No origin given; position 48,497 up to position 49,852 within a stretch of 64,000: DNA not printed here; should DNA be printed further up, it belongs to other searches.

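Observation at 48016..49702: Second-copy pyrD and pyrE, overlapping by 20 bp, inside an accessory operon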

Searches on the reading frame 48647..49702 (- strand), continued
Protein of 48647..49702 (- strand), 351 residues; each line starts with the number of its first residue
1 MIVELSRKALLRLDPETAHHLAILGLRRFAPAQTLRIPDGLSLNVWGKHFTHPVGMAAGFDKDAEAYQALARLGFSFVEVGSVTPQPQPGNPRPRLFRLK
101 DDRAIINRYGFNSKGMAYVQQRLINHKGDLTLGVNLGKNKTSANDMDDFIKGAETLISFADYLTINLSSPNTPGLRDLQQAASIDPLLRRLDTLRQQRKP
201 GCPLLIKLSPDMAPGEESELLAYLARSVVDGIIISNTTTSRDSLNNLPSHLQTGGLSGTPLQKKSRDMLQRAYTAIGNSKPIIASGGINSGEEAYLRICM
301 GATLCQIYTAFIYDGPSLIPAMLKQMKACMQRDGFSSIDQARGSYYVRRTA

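Call 60: search_protein_families(library=ncbifam, proteins=[L053:4368-5036:-, L053:11986-13071:+, L052:12001-13047:+], max_evalue=1e-10)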
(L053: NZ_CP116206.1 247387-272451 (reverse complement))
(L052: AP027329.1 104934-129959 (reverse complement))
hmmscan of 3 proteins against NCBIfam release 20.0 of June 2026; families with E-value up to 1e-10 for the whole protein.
L053:4368-5036:- (222 aa): 5 families
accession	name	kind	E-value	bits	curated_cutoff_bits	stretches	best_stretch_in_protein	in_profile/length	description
TIGR00336.1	pyrE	equivalog_domain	1.4e-53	181.2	106.8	1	11-188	2-172/173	orotate phosphoribosyltransferase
TIGR01367.1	pyrE_Therm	equivalog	3.6e-16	59.3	150.25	1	20-185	14-171/187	orotate phosphoribosyltransferase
NF002620.0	PRK02277.1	subfamily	2.2e-13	50.3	115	1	42-158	65-181/201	orotate phosphoribosyltransferase-like protein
NF004034.0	PRK05500.1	equivalog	2.2e-13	49.6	656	1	14-194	296-461/478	bifunctional orotidine-5'-phosphate decarboxylase/orotate phosphoribosyltransferase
NF010382.0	PRK13809.1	equivalog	5.3e-12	45.6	208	1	17-164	22-164/210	orotate phosphoribosyltransferase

L053:11986-13071:+ (361 aa): 15 families
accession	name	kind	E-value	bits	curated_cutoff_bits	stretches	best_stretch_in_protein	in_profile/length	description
NF003652.0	PRK05286.2-5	equivalog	2.4e-135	451.3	267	1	3-352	5-352/353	quinone-dependent dihydroorotate dehydrogenase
TIGR01036.1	pyrD_sub2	equivalog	8.5e-131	435.9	200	1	4-358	3-353/356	dihydroorotate dehydrogenase (quinone)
NF003645.0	PRK05286.1-2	equivalog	1.1e-126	422.6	366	1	5-359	9-354/359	quinone-dependent dihydroorotate dehydrogenase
NF003646.0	PRK05286.1-4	equivalog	4.3e-118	394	457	1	1-341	2-337/341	quinone-dependent dihydroorotate dehydrogenase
NF003651.0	PRK05286.2-4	equivalog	3.9e-115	384.5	448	1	8-359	16-375/377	quinone-dependent dihydroorotate dehydrogenase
NF003648.0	PRK05286.2-1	equivalog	2.8e-112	375.2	433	1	1-358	3-354/360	quinone-dependent dihydroorotate dehydrogenase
NF003644.0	PRK05286.1-1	equivalog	6e-112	374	418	1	1-339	2-335/336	quinone-dependent dihydroorotate dehydrogenase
NF003649.0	PRK05286.2-2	equivalog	2.4e-108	362.3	505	1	1-358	2-348/351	quinone-dependent dihydroorotate dehydrogenase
NF003650.0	PRK05286.2-3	equivalog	2e-102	343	477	1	12-358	30-387/393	quinone-dependent dihydroorotate dehydrogenase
NF003647.0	PRK05286.1-5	equivalog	1e-98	330.4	619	1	1-358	1-352/354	quinone-dependent dihydroorotate dehydrogenase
TIGR01037.2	pyrD_sub1_fam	subfamily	2.6e-28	99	270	1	49-360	1-300/300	dihydroorotate dehydrogenase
NF005574.0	PRK07259.1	equivalog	1.2e-27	96.7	269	1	47-360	3-303/304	dihydroorotate dehydrogenase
NF041011.1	dihydoor_dh_Arch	equivalog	2e-22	79.6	330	1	54-360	4-288/289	dihydroorotate dehydrogenase PyrD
NF002702.0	PRK02506.1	equivalog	2.4e-20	72.9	301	1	83-357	39-307/313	dihydroorotate oxidase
NF006183.0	PRK08318.1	equivalog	6.1e-11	41.7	335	0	210-358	163-318/422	NAD-dependent dihydropyrimidine dehydrogenase subunit PreA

L052:12001-13047:+ (348 aa): 14 families
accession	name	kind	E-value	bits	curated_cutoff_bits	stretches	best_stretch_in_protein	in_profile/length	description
NF003645.0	PRK05286.1-2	equivalog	2.6e-141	470.6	366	1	3-345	6-355/359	quinone-dependent dihydroorotate dehydrogenase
NF003652.0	PRK05286.2-5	equivalog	3.5e-114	381.6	267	1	4-337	5-352/353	quinone-dependent dihydroorotate dehydrogenase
TIGR01036.1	pyrD_sub2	equivalog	2.7e-111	371.8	200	1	4-344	2-354/356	dihydroorotate dehydrogenase (quinone)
NF003648.0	PRK05286.2-1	equivalog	3.7e-107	358.3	433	1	3-344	4-355/360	quinone-dependent dihydroorotate dehydrogenase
NF003646.0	PRK05286.1-4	equivalog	2.7e-99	332.2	457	1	2-326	2-337/341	quinone-dependent dihydroorotate dehydrogenase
NF003651.0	PRK05286.2-4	equivalog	1.5e-94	316.7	448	1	32-344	53-375/377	quinone-dependent dihydroorotate dehydrogenase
NF003649.0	PRK05286.2-2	equivalog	1.5e-93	313.6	505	1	1-345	1-350/351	quinone-dependent dihydroorotate dehydrogenase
NF003650.0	PRK05286.2-3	equivalog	1.1e-91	307.7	477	1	34-345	66-389/393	quinone-dependent dihydroorotate dehydrogenase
NF003644.0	PRK05286.1-1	equivalog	4.7e-85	285.6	418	1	1-321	1-332/336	quinone-dependent dihydroorotate dehydrogenase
NF003647.0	PRK05286.1-5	equivalog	1.9e-72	244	619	1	3-344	2-353/354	quinone-dependent dihydroorotate dehydrogenase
NF005574.0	PRK07259.1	equivalog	5.2e-30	104.4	269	1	41-343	5-301/304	dihydroorotate dehydrogenase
TIGR01037.2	pyrD_sub1_fam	subfamily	8.4e-27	94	270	1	42-343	2-298/300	dihydroorotate dehydrogenase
NF041011.1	dihydoor_dh_Arch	equivalog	1.2e-24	86.9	330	1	47-343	5-286/289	dihydroorotate dehydrogenase PyrD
NF002702.0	PRK02506.1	equivalog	1.4e-18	67.1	301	1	82-342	46-307/313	dihydroorotate oxidase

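Call 65: find_homologous_proteins(query=window:48647-49702:-, max_evalue=1e-30)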
Query window:48647-49702:- (351 aa): 7968 proteins with E <= 1e-30 among 8000 candidates; the best 120 are listed.
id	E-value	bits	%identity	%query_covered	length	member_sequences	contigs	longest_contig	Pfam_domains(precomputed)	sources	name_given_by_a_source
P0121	7.6e-232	787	100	100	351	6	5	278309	PF01180.28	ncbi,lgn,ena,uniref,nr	ncbi:quinone-dependent dihydroorotate dehydrogenase (plasmid) [Chimaeribacter arupi]|uniref:Dihydroo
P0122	1.1e-181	622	79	97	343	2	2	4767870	PF01180.28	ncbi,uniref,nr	ncbi:quinone-dependent dihydroorotate dehydrogenase [Xenorhabdus griffiniae]|uniref:quinone-dependen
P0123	1.8e-171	588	74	100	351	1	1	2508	PF01180.28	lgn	-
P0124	3.8e-170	584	73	99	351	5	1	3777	PF01180.28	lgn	-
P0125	1.7e-168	578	73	99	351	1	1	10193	PF01180.28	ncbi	-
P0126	4.8e-167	573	73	99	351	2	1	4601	PF01180.28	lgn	-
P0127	5.9e-163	560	71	99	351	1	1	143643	PF01180.28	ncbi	-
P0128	1.1e-162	559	71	99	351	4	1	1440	PF01180.28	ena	-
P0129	2.9e-151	522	68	95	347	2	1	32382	PF01180.28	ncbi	-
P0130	8.7e-149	513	65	100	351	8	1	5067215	PF01180.28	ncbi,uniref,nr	ncbi:quinone-dependent dihydroorotate dehydrogenase [Pectobacterium sp. PL64]|uniref:quinone-depende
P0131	2.3e-148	512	65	100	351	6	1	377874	PF01180.28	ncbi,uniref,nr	ncbi:quinone-dependent dihydroorotate dehydrogenase [Pectobacterium brasiliense]|uniref:quinone-depe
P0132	6.0e-148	511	65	100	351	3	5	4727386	PF01180.28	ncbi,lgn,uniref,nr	ncbi:quinone-dependent dihydroorotate dehydrogenase [Pectobacterium parvum]|uniref:quinone-dependent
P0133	1.5e-147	509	64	100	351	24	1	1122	PF01180.28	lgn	-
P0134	3.3e-139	482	61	99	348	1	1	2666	PF01180.28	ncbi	ncbi:MAG: quinone-dependent dihydroorotate dehydrogenase [Pseudomonadota bacterium]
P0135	3.0e-129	449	58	99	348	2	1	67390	PF01180.28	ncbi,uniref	ncbi:quinone-dependent dihydroorotate dehydrogenase [Photorhabdus sp. RM71S]|uniref:quinone-dependen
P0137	7.0e-105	369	52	96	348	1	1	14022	PF01180.28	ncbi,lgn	-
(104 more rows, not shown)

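Call 67: find_encoding_contigs(protein=P0122, flank=10000, max_places=2)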
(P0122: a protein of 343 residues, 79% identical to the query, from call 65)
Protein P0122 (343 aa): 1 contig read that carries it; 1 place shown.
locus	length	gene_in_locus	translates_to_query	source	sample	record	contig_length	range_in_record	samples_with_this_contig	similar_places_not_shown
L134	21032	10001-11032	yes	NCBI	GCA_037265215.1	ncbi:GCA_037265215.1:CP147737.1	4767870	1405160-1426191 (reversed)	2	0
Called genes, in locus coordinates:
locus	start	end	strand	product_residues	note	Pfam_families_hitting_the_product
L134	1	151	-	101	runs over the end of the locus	PF06755:CbtA_toxin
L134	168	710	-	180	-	-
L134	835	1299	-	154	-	PF03230:Antirestrict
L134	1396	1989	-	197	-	PF03230:Antirestrict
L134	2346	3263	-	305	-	PF12834:Phage_int_SAM_2, PF13102:Phage_int_SAM_5 (faint), PF12835:Integrase_1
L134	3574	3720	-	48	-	-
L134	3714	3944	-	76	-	-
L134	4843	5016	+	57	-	PF03400:DDE_Tnp_IS1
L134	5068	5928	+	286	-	-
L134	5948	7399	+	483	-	PF11794:HpaB_N, PF03241:HpaB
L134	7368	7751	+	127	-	PF00293:NUDIX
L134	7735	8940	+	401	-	PF01321:Creatinase_N (weak), PF00557:Peptidase_M24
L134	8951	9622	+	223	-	PF00291:PALP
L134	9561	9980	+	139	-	PF00291:PALP (weak)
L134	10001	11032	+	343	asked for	PF01180:DHO_dh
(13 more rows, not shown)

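Call 68: find_encoding_contigs(protein=P0137, flank=10000, max_places=1)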
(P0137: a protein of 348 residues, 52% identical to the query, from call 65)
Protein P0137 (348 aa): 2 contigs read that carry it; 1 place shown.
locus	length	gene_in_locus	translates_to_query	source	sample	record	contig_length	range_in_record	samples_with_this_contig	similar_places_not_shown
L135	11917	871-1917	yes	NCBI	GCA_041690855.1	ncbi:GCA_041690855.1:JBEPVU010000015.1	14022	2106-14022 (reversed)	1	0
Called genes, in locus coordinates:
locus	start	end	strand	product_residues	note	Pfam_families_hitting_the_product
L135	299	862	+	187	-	PF03602:Cons_hypoth95, PF13847:Methyltransf_31 (weak)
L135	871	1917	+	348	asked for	PF01180:DHO_dh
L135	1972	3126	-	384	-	PF00437:T2SSE, PF25199:nSTAND_NTPase5 (faint)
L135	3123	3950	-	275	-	PF16932:T4SS_TraI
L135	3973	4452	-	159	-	PF16816:DotD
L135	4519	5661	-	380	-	PF12679:ABC2_membrane_2, PF12698:ABC2_membrane_3, PF01061:ABC2_membrane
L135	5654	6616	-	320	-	PF02463:SMC_N (faint), PF00005:ABC_tran, PF13304:AAA_21 (weak)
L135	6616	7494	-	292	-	PF25919:BSH_CusB (faint), PF00364:Biotin_lipoyl (faint), PF25973:BSH_CzcB, PF25917:BSH_RND, PF25893:HH_CzcB (faint)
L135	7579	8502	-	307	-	PF01509:TruB_N, PF16198:TruB_C_2, PF09157:TruB-C_2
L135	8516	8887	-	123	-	PF02033:RBFA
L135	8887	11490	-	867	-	PF04760:IF2_N, PF00009:GTP_EFTU, PF00071:Ras (weak), PF01926:MMR_HSR1, PF02421:FeoB_N (weak), PF22042:EF-G_D2, PF11987:IF-2, PF03144:GTP_EFTU_D2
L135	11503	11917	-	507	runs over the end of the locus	PF08529:NusA_N, PF00575:S1 (weak), PF13184:KH_NusA_1st, PF26594:KH_NusA_2nd, PF14520:HHH_5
